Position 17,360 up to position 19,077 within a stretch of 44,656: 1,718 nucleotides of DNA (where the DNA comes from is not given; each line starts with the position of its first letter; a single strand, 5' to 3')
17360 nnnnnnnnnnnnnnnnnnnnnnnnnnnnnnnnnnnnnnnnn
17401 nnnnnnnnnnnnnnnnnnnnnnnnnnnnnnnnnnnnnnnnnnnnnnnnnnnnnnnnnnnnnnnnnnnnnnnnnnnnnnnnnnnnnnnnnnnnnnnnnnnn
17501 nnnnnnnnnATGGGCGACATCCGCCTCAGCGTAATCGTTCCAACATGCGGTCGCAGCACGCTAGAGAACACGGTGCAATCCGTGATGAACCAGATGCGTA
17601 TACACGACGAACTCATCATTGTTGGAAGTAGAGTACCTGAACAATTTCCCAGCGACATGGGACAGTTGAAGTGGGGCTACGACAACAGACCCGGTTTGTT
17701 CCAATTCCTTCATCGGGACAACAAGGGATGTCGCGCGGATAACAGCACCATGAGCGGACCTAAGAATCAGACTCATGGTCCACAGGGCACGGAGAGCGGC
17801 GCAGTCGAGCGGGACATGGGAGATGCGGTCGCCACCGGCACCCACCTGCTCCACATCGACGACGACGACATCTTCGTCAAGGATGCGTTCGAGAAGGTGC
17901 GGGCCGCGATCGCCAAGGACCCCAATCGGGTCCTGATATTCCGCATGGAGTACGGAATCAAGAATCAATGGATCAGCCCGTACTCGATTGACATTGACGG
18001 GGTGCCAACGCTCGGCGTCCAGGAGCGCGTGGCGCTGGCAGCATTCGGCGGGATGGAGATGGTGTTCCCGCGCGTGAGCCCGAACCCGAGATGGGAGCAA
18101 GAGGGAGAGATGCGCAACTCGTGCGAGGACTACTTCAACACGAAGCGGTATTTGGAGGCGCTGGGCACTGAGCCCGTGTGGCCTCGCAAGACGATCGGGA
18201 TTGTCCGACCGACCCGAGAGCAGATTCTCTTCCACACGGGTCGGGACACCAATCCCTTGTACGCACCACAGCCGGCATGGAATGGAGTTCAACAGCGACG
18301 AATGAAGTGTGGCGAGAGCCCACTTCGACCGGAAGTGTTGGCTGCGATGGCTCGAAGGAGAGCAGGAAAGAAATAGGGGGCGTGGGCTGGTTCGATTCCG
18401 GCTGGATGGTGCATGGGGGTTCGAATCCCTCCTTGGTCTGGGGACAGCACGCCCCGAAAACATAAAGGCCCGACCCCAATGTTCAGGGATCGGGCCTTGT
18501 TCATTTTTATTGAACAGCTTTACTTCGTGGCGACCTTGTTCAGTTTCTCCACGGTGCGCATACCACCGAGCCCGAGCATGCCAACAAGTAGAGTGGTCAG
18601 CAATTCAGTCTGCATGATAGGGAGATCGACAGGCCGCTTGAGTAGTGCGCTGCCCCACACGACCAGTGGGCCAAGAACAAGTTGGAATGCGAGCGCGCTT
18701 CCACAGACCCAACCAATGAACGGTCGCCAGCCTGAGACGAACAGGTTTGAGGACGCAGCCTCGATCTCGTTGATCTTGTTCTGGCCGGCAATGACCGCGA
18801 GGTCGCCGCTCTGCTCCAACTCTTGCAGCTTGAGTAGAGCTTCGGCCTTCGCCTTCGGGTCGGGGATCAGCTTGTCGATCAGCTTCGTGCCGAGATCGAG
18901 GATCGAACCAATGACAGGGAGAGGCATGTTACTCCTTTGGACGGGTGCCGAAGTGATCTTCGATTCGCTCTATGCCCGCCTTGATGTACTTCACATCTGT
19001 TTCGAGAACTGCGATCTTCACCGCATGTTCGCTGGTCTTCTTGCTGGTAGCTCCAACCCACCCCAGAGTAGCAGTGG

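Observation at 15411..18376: Sugar-modification block (FAD oxidase + SDR-like reductase + GT-A transferase) at the end of the early arm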

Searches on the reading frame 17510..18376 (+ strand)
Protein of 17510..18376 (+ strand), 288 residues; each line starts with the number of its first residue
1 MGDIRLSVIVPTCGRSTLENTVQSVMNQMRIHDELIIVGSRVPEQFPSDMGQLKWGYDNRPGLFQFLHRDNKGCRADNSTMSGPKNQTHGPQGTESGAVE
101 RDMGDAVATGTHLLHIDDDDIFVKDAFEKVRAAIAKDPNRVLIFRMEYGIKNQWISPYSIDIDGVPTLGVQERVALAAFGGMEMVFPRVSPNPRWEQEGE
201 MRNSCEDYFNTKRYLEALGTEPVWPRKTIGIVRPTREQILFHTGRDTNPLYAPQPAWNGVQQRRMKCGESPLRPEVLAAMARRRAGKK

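Call 3: search_protein_families(library=pfam, proteins=[window:17510-18376:+], max_evalue=0.1)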
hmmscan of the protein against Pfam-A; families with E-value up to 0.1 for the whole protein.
window:17510-18376:+ (288 aa): 1 family
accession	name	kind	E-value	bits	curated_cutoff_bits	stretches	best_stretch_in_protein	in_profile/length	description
PF00535.33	Glycos_transf_2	-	2.5e-07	31.2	23.3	2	7-38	1-33/168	Glycosyl transferase family 2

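Call 4: search_protein_families(library=phrogs, proteins=[window:17510-18376:+], max_evalue=0.01)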
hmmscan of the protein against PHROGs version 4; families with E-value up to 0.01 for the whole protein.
window:17510-18376:+ (288 aa): 0 families

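Call 8: search_protein_families(library=ncbifam, proteins=[window:17510-18376:+], max_evalue=0.1)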
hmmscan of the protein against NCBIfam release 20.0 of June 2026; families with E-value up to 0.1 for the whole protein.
window:17510-18376:+ (288 aa): 4 families
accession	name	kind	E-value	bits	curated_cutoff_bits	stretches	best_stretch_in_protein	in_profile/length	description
NF047683.1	TeichurnBiosyTuaG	equivalog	0.0055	16.4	400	0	6-41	8-44/252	teichuronic acid biosynthesis protein TuaG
TIGR04283.1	glyco_like_mftF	equivalog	0.008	15.8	182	0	101-149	64-112/221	TIGR04283 family arsenosugar biosynthesis glycosyltransferase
NF050050.1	ProtGlycPglI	equivalog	0.042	13.2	500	0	5-38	3-37/306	GalNAc(5)-diNAcBac-PP-undecaprenol beta-1,3-glucosyltransferase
NF007482.0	PRK10073.1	equivalog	0.087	11.8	423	0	97-132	73-108/334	glycosyltransferase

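Call 11: search_dna_similar(query=window:17510-18376:+, collection=phages, mode=protein, max_rows=30, max_evalue=0.001)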
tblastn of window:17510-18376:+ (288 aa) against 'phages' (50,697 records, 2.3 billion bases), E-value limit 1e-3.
No match.

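Call 22: find_homologous_proteins(query=window:17510-18376:+, max_evalue=0.001)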
Query window:17510-18376:+ (288 aa): 23 proteins with E <= 0.001 among 1999 candidates.
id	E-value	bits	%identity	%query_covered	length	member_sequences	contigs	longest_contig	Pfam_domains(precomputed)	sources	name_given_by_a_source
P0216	5.5e-197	671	100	100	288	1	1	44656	PF00535.33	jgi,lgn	jgi:hypothetical protein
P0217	1.5e-126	440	69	100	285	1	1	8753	-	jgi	jgi:hypothetical protein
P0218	1.1e-117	411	69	92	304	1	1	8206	-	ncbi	-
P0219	2.0e-116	407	64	100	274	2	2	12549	-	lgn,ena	-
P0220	1.8e-113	397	76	78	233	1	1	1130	-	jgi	jgi:hypothetical protein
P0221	7.4e-89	316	53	99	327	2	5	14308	PF00535.33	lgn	-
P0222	2.3e-86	308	54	97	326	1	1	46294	-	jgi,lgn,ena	-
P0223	2.5e-86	308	52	99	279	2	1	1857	-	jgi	jgi:hypothetical protein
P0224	2.6e-85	304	52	98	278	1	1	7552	PF00535.33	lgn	-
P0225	3.4e-83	297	51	98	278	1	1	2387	-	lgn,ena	-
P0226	3.8e-83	297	51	98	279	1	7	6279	-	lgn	-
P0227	6.3e-83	297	50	98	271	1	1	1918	PF00535.33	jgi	jgi:hypothetical protein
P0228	1.1e-80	289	54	94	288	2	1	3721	PF00535.33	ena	-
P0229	6.0e-37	146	40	89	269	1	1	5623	PF00535.33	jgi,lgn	jgi:hypothetical protein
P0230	5.6e-33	133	39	89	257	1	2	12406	PF00535.33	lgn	-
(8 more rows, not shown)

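Call 45: predict_structure(alignment_id=A4)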
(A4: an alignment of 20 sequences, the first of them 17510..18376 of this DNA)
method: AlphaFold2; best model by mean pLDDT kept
length: 288 residues; sequences in the alignment: 20
mean_pLDDT: 80.2   pTM: 0.83
mean pLDDT of the five models: 80.2, 78.5, 78.1, 78.0, 76.3
residues with pLDDT >= 90: 134; 70-90: 59; 50-70: 74; < 50: 21
segments of 3 or more residues with pLDDT < 50: 51-61, 87-91, 198-201
pLDDT, mean of each block of 10 residues (from residue 1): 90 93 95 93 77 46 80 83 55 70 94 96 97 98 88 63 62 69 91 73 71 94 92 95 95 68 66 62 65
secondary structure, 60 per line:
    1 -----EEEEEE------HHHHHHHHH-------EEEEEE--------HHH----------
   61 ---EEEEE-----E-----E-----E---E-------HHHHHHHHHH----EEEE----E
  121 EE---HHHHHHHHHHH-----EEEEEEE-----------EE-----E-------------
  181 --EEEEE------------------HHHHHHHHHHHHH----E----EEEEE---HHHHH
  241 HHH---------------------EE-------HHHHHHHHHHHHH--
elements in order: E6-11 H18-26 E34-39 E64-68 H98-107 E112-115 E120-122 H126-136 E142-148 E183-187 H206-218 E228-232 H236-243 H274-286

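Call 50: fold_search(model_id=the predicted structure, library=pdb)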
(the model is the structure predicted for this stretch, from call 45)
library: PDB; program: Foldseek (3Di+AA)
matches with E <= 10: 1553; with E <= 0.001: 339
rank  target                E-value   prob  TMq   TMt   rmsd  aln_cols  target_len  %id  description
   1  9omk_B                2.2e-09  1.00  0.47  0.52   7.9       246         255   12  WrtF fucosyltransferase - trisaccharide acceptor (released 2025-10-29)
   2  9omm_A                3.4e-09  1.00  0.47  0.52   8.4       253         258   11  WrtF fucosyltransferase - tetrasaccharide product (released 2025-10-29)
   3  9omm_B                3.4e-09  1.00  0.46  0.49   8.7       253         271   12  WrtF fucosyltransferase - tetrasaccharide product (released 2025-10-29)
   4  6h4f_E                4.7e-09  1.00  0.49  0.45   6.0       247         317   15  TarP-3RboP (released 2018-09-26)
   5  9omn_B                5.3e-09  1.00  0.47  0.50   8.0       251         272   12  WrtF fucosyltransferase - GDP-2-deoxy-2-fluoro-beta-L-fucose (released 2025-10-29)
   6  6h21_A                6.0e-09  1.00  0.47  0.44  12.7       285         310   16  TarP-UDP-GlcNAc-Mn (released 2018-09-26)
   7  9omn_A                7.6e-09  1.00  0.47  0.53   8.8       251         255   12  WrtF fucosyltransferase - GDP-2-deoxy-2-fluoro-beta-L-fucose (released 2025-10-29)
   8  6h21_C                8.1e-09  1.00  0.48  0.44   6.0       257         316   16  TarP-UDP-GlcNAc-Mn (released 2018-09-26)
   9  6h4f_B                1.0e-08  1.00  0.49  0.45   5.9       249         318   15  TarP-3RboP (released 2018-09-26)
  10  6h4f_A                1.1e-08  1.00  0.49  0.45   6.0       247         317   15  TarP-3RboP (released 2018-09-26)
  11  9omh_A                1.1e-08  1.00  0.45  0.48   8.9       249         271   12  WrtF fucosyltransferase - Apo (released 2025-10-29)
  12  6h4f_C                1.2e-08  1.00  0.50  0.46   8.9       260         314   16  TarP-3RboP (released 2018-09-26)
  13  6h4f_F                1.2e-08  1.00  0.49  0.45  12.4       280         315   15  TarP-3RboP (released 2018-09-26)
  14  6h1j_B                1.3e-08  1.00  0.49  0.46   6.3       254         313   16  TarP native (released 2018-09-26)
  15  6h2n_C                1.5e-08  1.00  0.46  0.43   9.6       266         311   16  TarP-UDP-GlcNAc-Mg (released 2018-09-26)
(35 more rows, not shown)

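Call 62: find_related_loci(query=A4, collection=viral_contigs, flank=10000)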
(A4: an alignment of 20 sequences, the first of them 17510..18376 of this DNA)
Query A4 (288 aa) in viral_contigs; peptide patterns used: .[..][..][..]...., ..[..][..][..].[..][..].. (x = any residue, [..] = any of these).
87 stretches matched a pattern; 41 encode a relative of the query (tblastn E <= 1e-3); 41 distinct loci.
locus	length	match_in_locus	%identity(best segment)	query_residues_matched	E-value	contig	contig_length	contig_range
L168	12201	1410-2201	54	4-282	3e-91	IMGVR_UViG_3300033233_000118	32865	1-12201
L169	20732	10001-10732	40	2-257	2e-51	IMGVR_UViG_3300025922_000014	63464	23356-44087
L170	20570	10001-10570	33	3-234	5e-25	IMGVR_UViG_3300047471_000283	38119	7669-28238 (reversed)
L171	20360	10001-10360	33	5-147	4e-15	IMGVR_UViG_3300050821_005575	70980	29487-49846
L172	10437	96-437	32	4-148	5e-15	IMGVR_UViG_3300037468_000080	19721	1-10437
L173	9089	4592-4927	31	6-148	3e-14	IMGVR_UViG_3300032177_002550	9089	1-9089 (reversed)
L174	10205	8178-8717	28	4-233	1e-13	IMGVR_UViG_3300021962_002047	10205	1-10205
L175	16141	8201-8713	29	4-224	2e-13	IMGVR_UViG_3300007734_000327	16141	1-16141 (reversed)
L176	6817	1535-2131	28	1-235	5e-13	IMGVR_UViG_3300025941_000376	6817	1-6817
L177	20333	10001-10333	28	1-148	2e-12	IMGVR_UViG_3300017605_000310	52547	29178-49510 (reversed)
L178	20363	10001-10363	31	4-147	7e-12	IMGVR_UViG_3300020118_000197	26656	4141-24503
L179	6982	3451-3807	32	6-148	6e-12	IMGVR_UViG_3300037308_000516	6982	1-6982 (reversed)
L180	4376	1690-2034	29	4-149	6e-12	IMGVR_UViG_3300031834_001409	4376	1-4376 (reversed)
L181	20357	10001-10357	28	5-147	1e-11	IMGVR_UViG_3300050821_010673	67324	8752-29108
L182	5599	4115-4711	28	1-235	1e-11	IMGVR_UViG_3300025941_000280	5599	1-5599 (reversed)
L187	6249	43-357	30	6-148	4e-10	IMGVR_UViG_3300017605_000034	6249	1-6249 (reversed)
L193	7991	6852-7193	32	4-148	3e-9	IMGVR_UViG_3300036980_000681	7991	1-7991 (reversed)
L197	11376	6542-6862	26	4-148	1e-8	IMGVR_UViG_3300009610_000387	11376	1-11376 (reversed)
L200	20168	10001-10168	39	93-148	8e-8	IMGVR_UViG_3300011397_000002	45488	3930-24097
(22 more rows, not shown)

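Call 100: search_protein_families(library=pfam, proteins=[L175:8758-9822:+, L187:3457-6249:+, L175:2285-3538:+, L173:5134-5715:+, L175:7779-8201:+, L200:7572-9176:+, L197:1569-2345:+, L193:3041-4072:+, L197:2731-3456:+, L175:3538-4536:+], max_evalue=0.01)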
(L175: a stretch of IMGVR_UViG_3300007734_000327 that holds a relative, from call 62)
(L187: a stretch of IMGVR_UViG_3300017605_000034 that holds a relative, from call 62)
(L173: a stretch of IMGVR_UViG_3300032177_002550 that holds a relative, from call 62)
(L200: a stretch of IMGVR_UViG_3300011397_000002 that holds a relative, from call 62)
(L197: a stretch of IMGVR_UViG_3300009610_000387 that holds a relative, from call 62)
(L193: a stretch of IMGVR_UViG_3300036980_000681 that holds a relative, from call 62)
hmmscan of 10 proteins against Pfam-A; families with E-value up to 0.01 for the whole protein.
L175:8758-9822:+ (354 aa): 1 family
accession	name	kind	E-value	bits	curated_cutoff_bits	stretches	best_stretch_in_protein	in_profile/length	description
PF13524.12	Glyco_trans_1_2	-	4.1e-14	53.2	25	1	199-327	7-132/144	Glycosyl transferase-like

L187:3457-6249:+ (931 aa): 1 family
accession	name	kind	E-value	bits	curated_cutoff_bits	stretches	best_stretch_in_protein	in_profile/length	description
PF13441.11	Gly-zipper_YMGG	-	0.0034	17.5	28.9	0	690-720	7-39/45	YMGG-like Gly-zipper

L175:2285-3538:+ (417 aa): 2 families
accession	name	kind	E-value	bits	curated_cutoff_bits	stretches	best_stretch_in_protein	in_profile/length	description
PF04860.17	Phage_portal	-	2.6e-112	375.6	39.1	1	48-383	2-321/321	Phage portal protein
PF06074.18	Portal_Mu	-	2.8e-05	24.1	23.9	1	49-285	13-235/336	Portal protein of Mu bacteriophage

L173:5134-5715:+ (193 aa): 2 families
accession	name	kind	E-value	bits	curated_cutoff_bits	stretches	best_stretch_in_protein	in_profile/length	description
PF13578.12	Methyltransf_24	-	4.4e-25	89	26.3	1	32-148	1-105/105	Methyltransferase domain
PF05711.17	TylF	-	3.8e-05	23.5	23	1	29-168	93-247/264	Macrocin-O-methyltransferase (TylF)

L175:7779-8201:+ (140 aa): 1 family
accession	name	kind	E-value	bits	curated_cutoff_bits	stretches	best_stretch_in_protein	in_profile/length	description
PF11367.14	Tail_completion_gp17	-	4.4e-09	37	24.5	1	8-138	1-118/124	Tail completion protein gp17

L200:7572-9176:+ (534 aa): 2 families
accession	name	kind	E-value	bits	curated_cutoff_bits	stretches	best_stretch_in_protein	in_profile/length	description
PF04055.27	Radical_SAM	-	8.6e-19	68.7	29.5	1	254-416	2-166/166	Radical SAM superfamily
PF02310.24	B12-binding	-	7e-11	42.5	32.1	1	55-143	13-100/121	B12 binding domain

L197:1569-2345:+ (258 aa): 3 families
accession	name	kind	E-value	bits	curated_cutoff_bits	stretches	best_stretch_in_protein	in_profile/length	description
PF02709.20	Glyco_transf_7C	-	6.5e-05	22.9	23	1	161-222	11-74/78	N-terminal domain of galactosyltransferase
PF00535.33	Glycos_transf_2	-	9.8e-05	22.8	23.3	1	16-124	9-109/168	Glycosyl transferase family 2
PF13641.12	Glyco_tranf_2_3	-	0.0043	17.5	27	1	21-133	15-123/230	Glycosyltransferase like family 2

L193:3041-4072:+ (343 aa): 1 family
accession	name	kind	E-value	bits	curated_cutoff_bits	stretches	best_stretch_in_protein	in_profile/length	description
PF01391.23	Collagen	-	4e-26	91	27.2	5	46-103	1-56/60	Collagen triple helix repeat (20 copies)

L197:2731-3456:+ (241 aa): 5 families
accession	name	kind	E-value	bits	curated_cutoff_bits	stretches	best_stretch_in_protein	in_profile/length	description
PF08241.18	Methyltransf_11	-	6.5e-10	40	21.2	1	68-172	2-95/95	Methyltransferase domain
PF13489.12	Methyltransf_23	-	1.3e-09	38.5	27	1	43-175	4-119/164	Methyltransferase domain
PF13847.12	Methyltransf_31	-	1.3e-05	25.4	27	1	127-176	67-113/145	Methyltransferase domain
PF08242.18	Methyltransf_12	-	1.9e-05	25.8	30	1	114-169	49-97/98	Methyltransferase domain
PF13649.12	Methyltransf_25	-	6.3e-05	24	27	1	101-168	33-97/97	Methyltransferase domain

L175:3538-4536:+ (332 aa): 1 family
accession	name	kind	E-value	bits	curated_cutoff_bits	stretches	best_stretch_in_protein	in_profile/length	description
PF04586.22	Peptidase_S78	-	8.2e-37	127.3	21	1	139-275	12-156/165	Caudovirus prohead serine protease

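Call 107: search_dna_similar(query=L175:8198-8770:+, collection=phages, mode=protein, max_rows=25, max_evalue=0.001)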
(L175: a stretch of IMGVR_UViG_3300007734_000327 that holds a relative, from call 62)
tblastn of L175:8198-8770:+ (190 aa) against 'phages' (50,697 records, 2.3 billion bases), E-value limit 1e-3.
No match.

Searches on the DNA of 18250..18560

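Call 77: search_rna_families(source=window, start=18250, end=18560, threshold=evalue, max_evalue=1, show_alignments=2)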
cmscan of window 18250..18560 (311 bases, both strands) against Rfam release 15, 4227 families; matches with E-value up to 1: 1.
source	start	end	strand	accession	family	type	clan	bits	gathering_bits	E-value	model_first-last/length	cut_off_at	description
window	18394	18438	+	RF01684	mascRNA-menRNA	Gene;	-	18.9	42.5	0.2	1-56/56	no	MALAT1-associated small cytoplasmic RNA/MEN beta RNA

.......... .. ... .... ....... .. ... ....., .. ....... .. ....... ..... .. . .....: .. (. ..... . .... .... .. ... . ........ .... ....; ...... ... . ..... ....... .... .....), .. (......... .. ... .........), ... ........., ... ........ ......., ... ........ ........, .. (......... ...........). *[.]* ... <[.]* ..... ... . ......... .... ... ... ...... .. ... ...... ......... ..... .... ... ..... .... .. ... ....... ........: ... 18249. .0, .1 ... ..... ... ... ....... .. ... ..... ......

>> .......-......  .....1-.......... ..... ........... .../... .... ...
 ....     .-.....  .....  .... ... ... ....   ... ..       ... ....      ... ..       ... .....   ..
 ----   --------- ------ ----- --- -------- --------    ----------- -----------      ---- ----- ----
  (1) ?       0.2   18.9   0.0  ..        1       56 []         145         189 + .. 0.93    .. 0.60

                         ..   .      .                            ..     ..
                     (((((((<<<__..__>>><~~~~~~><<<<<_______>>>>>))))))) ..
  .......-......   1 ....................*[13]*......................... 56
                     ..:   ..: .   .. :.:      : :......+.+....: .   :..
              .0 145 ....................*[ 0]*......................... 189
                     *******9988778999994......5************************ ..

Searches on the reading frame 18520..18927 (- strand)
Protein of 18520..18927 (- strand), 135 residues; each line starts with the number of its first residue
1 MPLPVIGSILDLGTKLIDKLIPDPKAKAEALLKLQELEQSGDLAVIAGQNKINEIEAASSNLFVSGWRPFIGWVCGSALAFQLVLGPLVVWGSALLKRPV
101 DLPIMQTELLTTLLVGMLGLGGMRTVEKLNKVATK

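Call 3: search_protein_families(library=pfam, proteins=[window:18520-18927:-], max_evalue=0.1)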
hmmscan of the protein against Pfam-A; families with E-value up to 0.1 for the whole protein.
window:18520-18927:- (135 aa): 1 family
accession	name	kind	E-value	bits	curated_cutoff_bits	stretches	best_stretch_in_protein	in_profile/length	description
PF11351.13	GTA_holin_3TM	-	2.7e-21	76.8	24.8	1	7-120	1-117/123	Holin of 3TMs, for gene-transfer release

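Call 4: search_protein_families(library=phrogs, proteins=[window:18520-18927:-], max_evalue=0.01)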
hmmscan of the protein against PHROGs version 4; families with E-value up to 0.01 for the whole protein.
window:18520-18927:- (135 aa): 1 family
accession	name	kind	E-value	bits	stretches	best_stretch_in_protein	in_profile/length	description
phrog_3427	-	lysis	6.5e-33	114.7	1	4-135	6-141/141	holin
